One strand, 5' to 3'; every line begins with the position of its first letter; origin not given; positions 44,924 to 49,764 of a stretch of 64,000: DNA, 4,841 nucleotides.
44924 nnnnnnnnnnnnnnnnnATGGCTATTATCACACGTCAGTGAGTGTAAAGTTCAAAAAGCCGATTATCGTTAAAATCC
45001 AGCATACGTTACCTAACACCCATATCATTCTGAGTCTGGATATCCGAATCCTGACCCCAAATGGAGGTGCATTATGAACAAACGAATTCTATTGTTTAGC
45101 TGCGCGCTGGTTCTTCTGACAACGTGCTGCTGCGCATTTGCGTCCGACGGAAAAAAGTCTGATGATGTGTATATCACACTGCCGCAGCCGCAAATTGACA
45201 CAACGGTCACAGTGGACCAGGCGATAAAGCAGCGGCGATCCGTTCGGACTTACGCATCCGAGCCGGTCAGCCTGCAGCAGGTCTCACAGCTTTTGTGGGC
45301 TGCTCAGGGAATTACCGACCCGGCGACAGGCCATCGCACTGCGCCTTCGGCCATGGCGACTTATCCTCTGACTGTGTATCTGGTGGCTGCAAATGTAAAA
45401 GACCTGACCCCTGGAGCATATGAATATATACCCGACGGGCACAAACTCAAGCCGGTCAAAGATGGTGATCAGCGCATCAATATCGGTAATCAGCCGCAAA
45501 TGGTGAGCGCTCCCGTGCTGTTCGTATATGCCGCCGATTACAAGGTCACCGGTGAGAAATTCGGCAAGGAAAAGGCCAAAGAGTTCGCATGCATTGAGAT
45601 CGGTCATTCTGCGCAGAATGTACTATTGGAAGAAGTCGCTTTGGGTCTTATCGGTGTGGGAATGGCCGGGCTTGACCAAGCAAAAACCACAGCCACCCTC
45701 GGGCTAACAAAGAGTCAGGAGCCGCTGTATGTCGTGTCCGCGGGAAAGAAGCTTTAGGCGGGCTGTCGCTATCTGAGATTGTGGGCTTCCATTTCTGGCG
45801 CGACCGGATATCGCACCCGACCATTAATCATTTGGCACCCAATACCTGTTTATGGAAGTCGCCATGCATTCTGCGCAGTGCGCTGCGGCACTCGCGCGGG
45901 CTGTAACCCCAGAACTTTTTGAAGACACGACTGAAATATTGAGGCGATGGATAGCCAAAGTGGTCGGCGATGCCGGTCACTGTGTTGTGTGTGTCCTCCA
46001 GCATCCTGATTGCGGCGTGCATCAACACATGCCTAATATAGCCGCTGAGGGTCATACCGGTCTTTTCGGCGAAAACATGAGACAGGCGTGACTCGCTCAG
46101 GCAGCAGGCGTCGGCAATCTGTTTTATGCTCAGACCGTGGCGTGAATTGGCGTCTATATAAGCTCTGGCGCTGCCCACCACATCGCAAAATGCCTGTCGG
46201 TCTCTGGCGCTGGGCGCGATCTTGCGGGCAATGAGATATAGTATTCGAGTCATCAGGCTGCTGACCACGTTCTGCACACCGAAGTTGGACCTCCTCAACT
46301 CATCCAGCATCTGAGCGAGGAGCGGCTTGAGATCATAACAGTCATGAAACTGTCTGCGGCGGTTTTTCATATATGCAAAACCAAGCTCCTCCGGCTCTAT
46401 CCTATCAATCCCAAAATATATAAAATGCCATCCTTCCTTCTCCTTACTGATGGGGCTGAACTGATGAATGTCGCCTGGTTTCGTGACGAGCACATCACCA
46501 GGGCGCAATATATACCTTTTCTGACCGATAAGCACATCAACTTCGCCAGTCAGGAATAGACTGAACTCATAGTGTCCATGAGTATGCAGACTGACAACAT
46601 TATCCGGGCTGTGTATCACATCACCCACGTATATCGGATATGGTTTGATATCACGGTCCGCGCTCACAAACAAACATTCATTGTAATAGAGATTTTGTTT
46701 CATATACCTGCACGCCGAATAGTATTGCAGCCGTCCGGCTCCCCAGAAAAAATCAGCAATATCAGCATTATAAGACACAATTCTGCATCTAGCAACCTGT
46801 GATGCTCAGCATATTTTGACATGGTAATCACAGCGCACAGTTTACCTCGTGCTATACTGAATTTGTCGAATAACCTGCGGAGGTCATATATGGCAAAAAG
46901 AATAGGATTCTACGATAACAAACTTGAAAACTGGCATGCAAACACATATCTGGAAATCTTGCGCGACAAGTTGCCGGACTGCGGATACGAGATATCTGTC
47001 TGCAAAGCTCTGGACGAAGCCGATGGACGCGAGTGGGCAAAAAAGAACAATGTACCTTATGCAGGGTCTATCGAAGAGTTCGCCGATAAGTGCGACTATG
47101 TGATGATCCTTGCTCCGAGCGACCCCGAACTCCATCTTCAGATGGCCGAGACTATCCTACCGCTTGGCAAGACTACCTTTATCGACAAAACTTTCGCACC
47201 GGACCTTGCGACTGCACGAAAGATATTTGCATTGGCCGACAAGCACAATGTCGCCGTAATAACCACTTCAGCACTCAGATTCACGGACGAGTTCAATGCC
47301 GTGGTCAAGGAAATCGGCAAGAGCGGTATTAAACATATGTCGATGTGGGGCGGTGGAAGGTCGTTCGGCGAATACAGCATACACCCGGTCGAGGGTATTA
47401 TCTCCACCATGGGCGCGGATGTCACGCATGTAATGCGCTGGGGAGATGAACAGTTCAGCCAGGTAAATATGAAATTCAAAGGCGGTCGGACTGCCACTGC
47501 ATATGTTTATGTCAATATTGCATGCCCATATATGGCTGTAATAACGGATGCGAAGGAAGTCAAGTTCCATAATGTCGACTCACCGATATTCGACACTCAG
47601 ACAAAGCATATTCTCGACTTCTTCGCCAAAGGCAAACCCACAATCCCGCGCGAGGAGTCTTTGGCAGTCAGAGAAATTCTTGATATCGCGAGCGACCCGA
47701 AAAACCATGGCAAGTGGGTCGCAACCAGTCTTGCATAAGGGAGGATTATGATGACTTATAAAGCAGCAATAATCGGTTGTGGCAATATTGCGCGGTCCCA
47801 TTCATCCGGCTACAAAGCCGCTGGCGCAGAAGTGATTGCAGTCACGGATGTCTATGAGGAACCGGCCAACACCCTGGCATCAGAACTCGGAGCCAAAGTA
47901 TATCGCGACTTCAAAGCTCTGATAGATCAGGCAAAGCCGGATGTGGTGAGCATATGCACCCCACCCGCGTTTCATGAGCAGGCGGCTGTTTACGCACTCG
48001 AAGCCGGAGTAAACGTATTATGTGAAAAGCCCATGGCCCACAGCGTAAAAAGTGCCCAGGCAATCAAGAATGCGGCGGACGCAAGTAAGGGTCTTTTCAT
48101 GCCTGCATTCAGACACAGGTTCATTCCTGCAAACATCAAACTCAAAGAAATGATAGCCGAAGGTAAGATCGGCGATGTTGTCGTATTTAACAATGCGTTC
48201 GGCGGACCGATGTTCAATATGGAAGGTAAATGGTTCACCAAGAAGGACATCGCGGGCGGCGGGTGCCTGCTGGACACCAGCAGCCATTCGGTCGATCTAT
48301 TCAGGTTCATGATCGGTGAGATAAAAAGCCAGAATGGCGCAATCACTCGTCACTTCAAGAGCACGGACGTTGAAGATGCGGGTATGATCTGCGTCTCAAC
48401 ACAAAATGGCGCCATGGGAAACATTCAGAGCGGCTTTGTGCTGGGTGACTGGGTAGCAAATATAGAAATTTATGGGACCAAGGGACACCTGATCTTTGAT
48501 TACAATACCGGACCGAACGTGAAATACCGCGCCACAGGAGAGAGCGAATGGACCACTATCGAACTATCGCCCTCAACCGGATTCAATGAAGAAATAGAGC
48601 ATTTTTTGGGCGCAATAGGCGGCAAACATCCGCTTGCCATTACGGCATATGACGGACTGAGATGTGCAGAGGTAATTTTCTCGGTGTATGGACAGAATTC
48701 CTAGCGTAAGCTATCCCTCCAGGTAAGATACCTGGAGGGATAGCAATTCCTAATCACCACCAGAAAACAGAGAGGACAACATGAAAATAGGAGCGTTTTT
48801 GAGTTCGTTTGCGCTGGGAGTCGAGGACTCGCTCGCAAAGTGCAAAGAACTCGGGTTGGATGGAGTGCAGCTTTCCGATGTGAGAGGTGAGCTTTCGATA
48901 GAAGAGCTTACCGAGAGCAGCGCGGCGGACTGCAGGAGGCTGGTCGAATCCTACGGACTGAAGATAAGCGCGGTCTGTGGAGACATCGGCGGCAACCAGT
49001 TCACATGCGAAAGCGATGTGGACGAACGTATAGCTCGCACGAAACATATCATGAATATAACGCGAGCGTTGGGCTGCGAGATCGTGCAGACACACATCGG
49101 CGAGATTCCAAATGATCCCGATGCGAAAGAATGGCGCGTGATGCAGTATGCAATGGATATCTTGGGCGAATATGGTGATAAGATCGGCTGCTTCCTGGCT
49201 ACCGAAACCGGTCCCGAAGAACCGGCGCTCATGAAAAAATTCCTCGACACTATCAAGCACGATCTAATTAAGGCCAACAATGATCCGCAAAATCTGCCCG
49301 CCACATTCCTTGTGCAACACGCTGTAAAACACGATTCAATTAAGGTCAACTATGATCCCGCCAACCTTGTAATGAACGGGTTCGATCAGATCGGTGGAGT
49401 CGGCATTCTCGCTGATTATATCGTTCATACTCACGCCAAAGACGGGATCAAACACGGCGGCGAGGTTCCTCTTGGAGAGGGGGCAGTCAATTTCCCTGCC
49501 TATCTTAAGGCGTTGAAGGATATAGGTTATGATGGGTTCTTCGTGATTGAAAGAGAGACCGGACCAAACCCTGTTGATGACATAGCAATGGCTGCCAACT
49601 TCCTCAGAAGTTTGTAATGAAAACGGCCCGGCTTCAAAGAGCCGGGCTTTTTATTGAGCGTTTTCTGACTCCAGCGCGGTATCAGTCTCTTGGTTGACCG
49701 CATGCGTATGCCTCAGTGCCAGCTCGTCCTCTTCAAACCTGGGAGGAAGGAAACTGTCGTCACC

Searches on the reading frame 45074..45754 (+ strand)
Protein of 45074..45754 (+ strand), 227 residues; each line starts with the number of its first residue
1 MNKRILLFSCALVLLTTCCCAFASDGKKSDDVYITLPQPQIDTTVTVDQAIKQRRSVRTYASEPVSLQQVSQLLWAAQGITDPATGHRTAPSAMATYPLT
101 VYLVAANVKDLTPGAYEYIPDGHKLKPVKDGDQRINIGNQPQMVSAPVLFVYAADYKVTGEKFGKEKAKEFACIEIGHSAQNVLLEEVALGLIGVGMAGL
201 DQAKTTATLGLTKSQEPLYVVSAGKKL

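Call 20: search_protein_families(library=pfam, proteins=[window:45074-45754:+], max_evalue=0.00001)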
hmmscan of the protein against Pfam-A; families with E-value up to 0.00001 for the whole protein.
window:45074-45754:+ (227 aa): 1 family
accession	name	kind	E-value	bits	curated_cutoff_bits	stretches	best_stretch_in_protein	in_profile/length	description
PF00881.29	Nitroreductase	-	1.7e-24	87.3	23.5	1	51-225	1-167/167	Nitroreductase family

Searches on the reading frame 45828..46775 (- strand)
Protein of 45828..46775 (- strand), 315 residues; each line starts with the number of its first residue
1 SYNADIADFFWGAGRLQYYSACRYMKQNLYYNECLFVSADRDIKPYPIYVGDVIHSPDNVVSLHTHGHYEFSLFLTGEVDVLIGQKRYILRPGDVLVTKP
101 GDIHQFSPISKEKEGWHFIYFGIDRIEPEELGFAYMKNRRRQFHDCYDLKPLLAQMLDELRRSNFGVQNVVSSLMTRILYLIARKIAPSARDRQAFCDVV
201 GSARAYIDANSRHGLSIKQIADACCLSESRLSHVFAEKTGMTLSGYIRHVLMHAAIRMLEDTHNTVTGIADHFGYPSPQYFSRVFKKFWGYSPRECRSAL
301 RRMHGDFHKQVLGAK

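Call 20: search_protein_families(library=pfam, proteins=[window:45828-46775:-], max_evalue=0.00001)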
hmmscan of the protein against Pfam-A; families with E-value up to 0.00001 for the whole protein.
window:45828-46775:- (315 aa): 4 families
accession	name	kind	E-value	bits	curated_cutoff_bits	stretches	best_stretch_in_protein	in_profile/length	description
PF12833.13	HTH_18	-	2.6e-19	69.7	33.6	1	220-298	1-79/80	Helix-turn-helix domain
PF00165.29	HTH_AraC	-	7.7e-19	67.8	26.6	2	264-296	9-40/42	Bacterial regulatory helix-turn-helix proteins, AraC family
PF02311.25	AraC_binding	-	1.5e-12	47.9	21.1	1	55-160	10-116/135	AraC-like ligand binding domain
PF07883.17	Cupin_2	-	2e-08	34.3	27.2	1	60-111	10-61/70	Cupin domain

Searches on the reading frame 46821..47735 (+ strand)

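Call 20: search_protein_families(library=pfam, proteins=[window:46821-47735:+], max_evalue=0.00001)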
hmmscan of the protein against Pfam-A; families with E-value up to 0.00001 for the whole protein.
window:46821-47735:+ (305 aa): 1 family
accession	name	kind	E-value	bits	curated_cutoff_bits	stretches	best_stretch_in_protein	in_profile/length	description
PF01408.29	GFO_IDH_MocA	-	3.6e-08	34.5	24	1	65-147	35-117/120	Oxidoreductase family, NAD-binding Rossmann fold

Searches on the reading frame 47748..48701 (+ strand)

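Call 20: search_protein_families(library=pfam, proteins=[window:47748-48701:+], max_evalue=0.00001)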
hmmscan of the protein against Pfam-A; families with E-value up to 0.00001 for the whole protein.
window:47748-48701:+ (318 aa): 4 families
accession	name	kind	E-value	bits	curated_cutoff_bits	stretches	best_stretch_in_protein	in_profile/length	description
PF01408.29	GFO_IDH_MocA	-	9.2e-27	94.6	24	1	5-119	2-118/120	Oxidoreductase family, NAD-binding Rossmann fold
PF22725.1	GFO_IDH_MocA_C3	-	1.5e-25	90.1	27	1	131-248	3-123/124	GFO/IDH/MocA C-terminal domain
PF02894.22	GFO_IDH_MocA_C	-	5.5e-18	66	22.9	1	133-310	1-203/218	Oxidoreductase family, C-terminal alpha/beta domain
PF03807.23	F420_oxidored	-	4.4e-06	27.6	21.6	1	6-80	2-76/94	NADP oxidoreductase coenzyme F420-dependent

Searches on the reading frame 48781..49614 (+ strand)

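Call 20: search_protein_families(library=pfam, proteins=[window:48781-49614:+], max_evalue=0.00001)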
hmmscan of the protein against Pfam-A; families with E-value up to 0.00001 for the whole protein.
window:48781-49614:+ (278 aa): 1 family
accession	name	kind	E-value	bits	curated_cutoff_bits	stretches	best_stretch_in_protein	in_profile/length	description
PF01261.30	AP_endonuc_2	-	4.3e-32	112.2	31.1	1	18-277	1-248/249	Xylose isomerase-like TIM barrel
